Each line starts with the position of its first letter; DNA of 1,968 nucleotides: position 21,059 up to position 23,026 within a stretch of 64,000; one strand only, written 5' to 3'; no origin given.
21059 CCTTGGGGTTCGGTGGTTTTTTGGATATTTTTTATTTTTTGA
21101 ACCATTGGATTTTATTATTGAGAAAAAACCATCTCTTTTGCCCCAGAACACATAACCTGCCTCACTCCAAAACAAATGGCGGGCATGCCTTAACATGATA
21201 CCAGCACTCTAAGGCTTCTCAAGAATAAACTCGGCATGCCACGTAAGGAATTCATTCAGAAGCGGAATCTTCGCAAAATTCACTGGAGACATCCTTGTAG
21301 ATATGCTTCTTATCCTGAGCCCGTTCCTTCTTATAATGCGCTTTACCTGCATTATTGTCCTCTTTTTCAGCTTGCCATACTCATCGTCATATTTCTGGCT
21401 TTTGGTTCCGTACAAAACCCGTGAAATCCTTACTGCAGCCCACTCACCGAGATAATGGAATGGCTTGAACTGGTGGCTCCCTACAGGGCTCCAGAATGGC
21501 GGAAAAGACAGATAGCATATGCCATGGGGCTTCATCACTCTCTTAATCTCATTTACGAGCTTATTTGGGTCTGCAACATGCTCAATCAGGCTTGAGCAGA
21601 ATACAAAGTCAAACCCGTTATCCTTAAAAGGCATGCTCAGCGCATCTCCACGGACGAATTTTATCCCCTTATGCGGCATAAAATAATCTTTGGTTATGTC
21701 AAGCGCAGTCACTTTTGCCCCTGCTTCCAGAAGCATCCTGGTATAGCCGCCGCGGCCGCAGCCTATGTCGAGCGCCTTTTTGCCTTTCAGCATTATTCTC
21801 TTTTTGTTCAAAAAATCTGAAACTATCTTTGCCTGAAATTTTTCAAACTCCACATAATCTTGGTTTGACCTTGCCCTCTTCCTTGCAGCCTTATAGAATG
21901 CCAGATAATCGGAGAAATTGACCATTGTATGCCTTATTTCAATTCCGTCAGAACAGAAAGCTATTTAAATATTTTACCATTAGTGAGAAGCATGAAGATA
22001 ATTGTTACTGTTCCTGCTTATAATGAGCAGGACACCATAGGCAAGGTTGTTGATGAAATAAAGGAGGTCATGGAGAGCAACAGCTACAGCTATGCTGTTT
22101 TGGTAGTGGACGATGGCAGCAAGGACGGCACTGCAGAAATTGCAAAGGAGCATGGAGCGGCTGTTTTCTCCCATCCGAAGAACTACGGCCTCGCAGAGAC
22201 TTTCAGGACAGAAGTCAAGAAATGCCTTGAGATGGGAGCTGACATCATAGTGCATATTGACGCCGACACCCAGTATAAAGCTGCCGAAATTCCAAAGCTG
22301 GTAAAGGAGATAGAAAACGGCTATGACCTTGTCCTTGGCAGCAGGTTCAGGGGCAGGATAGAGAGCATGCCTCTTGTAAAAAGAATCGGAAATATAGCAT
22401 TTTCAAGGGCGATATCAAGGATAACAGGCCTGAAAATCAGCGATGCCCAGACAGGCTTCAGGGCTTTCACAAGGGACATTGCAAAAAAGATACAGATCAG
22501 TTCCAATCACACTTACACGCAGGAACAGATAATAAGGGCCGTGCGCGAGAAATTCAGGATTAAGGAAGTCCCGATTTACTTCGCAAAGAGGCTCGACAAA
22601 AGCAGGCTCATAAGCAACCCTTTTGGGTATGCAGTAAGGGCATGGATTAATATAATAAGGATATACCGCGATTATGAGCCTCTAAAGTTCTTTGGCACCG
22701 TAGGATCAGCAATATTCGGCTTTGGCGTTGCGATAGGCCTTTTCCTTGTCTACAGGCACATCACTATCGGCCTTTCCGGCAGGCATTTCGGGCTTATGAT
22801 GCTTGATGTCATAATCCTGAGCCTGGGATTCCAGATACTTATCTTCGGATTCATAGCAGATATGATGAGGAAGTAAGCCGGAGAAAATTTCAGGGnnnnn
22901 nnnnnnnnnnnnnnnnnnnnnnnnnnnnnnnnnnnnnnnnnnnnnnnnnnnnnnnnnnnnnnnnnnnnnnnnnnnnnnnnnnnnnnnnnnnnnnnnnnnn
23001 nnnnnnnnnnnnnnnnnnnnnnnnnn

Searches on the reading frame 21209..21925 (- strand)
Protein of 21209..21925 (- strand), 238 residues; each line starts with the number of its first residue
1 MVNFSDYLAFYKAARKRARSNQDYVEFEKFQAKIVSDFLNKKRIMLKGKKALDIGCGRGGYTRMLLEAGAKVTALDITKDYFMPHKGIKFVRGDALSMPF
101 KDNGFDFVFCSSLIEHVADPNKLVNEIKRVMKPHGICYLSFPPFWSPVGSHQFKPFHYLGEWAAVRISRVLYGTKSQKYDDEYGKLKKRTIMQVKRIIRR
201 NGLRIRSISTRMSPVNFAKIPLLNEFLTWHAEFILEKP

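Call 4: search_protein_families(library=pfam, proteins=[window:21209-21925:-])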
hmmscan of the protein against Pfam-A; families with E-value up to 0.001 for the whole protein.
window:21209-21925:- (238 aa): 11 families
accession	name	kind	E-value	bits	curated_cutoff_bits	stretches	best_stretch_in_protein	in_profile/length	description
PF08241.18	Methyltransf_11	-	1.2e-23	84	21.2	1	52-138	1-94/95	Methyltransferase domain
PF13649.12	Methyltransf_25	-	7e-18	65.6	27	1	52-135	2-97/97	Methyltransferase domain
PF13847.12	Methyltransf_31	-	6.8e-16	58.7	27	1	47-140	3-110/145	Methyltransferase domain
PF13489.12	Methyltransf_23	-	5.8e-13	49.3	27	1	45-142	20-119/164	Methyltransferase domain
PF08242.18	Methyltransf_12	-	5.9e-13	49.8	30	1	52-136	1-97/98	Methyltransferase domain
PF01209.24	Ubie_methyltran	-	3.3e-10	40.2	20.1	1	33-138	33-150/233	ubiE/COQ5 methyltransferase family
PF01728.25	FtsJ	-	2.8e-08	34.3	24.1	1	39-110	13-97/181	FtsJ-like methyltransferase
PF07021.18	MetW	-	3.9e-08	33.6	21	1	37-144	3-112/193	Methionine biosynthesis protein MetW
PF03141.22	Methyltransf_29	-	1.6e-05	24.1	23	1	38-144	108-222/506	Putative S-adenosyl-L-methionine-dependent methyltransferase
PF08003.17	Methyltransf_9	-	0.00017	21.1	23.8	1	45-135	113-213/315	Protein of unknown function (DUF1698)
PF05219.18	DREV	-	0.0007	19.2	26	1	46-139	93-186/265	DREV methyltransferase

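Call 6: search_protein_families(library=ncbifam, proteins=[window:21209-21925:-], max_evalue=0.00001)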
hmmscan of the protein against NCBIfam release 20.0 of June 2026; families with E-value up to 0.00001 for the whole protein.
window:21209-21925:- (238 aa): 29 families (the best 25 are shown)
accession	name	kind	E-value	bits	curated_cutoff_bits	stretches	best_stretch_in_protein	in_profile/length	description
NF045667.1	MTase_DVU1556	equivalog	2.2e-16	59.9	155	1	47-140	22-120/213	DVU_1556 family methyltransferase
TIGR02072.1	BioC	equivalog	1.6e-15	57.6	184.95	1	22-140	7-133/244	malonyl-ACP O-methyltransferase BioC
TIGR04345.1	ovoA_Cterm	equivalog_domain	4.9e-14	52.4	170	1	86-145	116-175/242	putative 4-mercaptohistidine N1-methyltransferase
NF001241.0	PRK00216.1-2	equivalog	2.6e-12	46.9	327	1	47-137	51-148/231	demethylmenaquinone methyltransferase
NF045823.1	PthPhpthDimycoMt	equivalog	4.1e-12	45.8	300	1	43-136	62-163/256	phthiotriol/phenolphthiotriol dimycocerosates methyltransferase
TIGR01983.1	UbiG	equivalog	4.5e-12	45.8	102.95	1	36-140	38-152/228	bifunctional 2-polyprenyl-6-hydroxyphenol methylase/3-demethylubiquinol 3-O-methyltransferase UbiG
NF007610.0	PRK10258.1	equivalog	1.1e-11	44.5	342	1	18-137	14-136/251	malonyl-ACP O-methyltransferase BioC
TIGR01934.1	MenG_MenH_UbiE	subfamily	4.5e-11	42.5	158.35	1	45-138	37-140/223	ubiquinone/menaquinone biosynthesis methyltransferase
NF001243.0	PRK00216.1-4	equivalog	1.1e-10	41.3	235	1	43-136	43-148/237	demethylmenaquinone methyltransferase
NF045825.1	FAmtase_mtf2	equivalog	9.6e-10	38.1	400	1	44-136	55-155/248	fatty-acid O-methyltransferase Mtf2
TIGR02752.1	MenG_heptapren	equivalog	1e-09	38.3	419.85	1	43-136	41-146/231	demethylmenaquinone methyltransferase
NF040539.1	AST_met_ArsM_2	exception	8.7e-09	35.6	240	1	85-142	109-167/262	putative arsinothricin biosynthesis methyltransferase ArsM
NF049952.1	23rRNACMtaseTlyA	equivalog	1.9e-08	34.1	250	1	33-81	63-112/236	23S rRNA (cytidine-2'-O)-methyltransferase TlyA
NF001244.0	PRK00216.1-5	equivalog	3.6e-08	33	216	1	47-136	48-150/236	bifunctional demethylmenaquinone methyltransferase/2-methoxy-6-polyprenyl-1,4-benzoquinol methylase UbiE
NF043040.1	corrin_prot_MT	hypoth_equivalog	8.8e-08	31.8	180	1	44-80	38-74/216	corrinoid protein-associated methyltransferase CpaM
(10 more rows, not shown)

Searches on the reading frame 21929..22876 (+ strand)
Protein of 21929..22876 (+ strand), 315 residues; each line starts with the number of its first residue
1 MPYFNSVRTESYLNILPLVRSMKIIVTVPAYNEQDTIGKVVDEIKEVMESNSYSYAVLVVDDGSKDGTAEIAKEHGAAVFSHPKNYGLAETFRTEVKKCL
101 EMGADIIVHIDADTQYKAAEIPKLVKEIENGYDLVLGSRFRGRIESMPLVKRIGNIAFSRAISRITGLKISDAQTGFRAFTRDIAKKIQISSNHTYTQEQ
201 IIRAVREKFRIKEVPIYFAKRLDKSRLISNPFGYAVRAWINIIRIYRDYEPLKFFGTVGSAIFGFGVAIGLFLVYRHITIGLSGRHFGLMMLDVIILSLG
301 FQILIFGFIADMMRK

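Call 6: search_protein_families(library=ncbifam, proteins=[window:21929-22876:+], max_evalue=0.00001)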
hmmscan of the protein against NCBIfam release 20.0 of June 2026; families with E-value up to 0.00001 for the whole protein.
window:21929-22876:+ (315 aa): 11 families
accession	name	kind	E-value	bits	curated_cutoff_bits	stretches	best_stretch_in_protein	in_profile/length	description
TIGR04182.1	glyco_TIGR04182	equivalog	1.4e-45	155.9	325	1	24-313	2-282/293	S-layer glycoprotein N-glycosyltransferase AglJ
NF041391.1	DPhHxTase_Halo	equivalog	4.6e-40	136.9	375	1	30-235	3-200/213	dolichyl-phosphate hexose transferase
NF058614.1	PPMAGASynPpgS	equivalog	2e-29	102.7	370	1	25-216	3-194/226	polyprenyl-phospho-N-acetylgalactosaminyl synthase PpgS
NF007986.1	PRK10714.1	equivalog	5.2e-23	81.5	529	1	23-311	7-291/316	undecaprenyl-phosphate 4-deoxy-4-formamido-L-arabinose transferase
NF010496.0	PRK13915.1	equivalog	2.5e-15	56.4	262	1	20-124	29-138/307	glucosyl-3-phosphoglycerate synthase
NF047588.1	GlcsyltransPgfSStrep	equivalog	6.4e-14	51.9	500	1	22-190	1-169/308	glycosyltransferase PgfS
TIGR04283.1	glyco_like_mftF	equivalog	6.2e-10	39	182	1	26-156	3-123/221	TIGR04283 family arsenosugar biosynthesis glycosyltransferase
TIGR03937.1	PgaC_IcaA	equivalog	1.9e-09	37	422.3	1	19-130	42-152/407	poly-beta-1,6-N-acetyl-D-glucosamine synthase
NF041865.1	EpsU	equivalog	2.4e-07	30.1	700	1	22-131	39-150/394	exopolysaccharide biosynthesis GT2 family glycosyltransferase EpsU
NF038302.1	EPS_HpsE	equivalog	4.4e-07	29.2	300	1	23-77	2-56/307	hormogonium polysaccharide biosynthesis glycosyltransferase HpsE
TIGR03469.1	HpnB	hypoth_equivalog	6.5e-07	28.7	379.25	1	23-77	45-97/386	hopene-associated glycosyltransferase HpnB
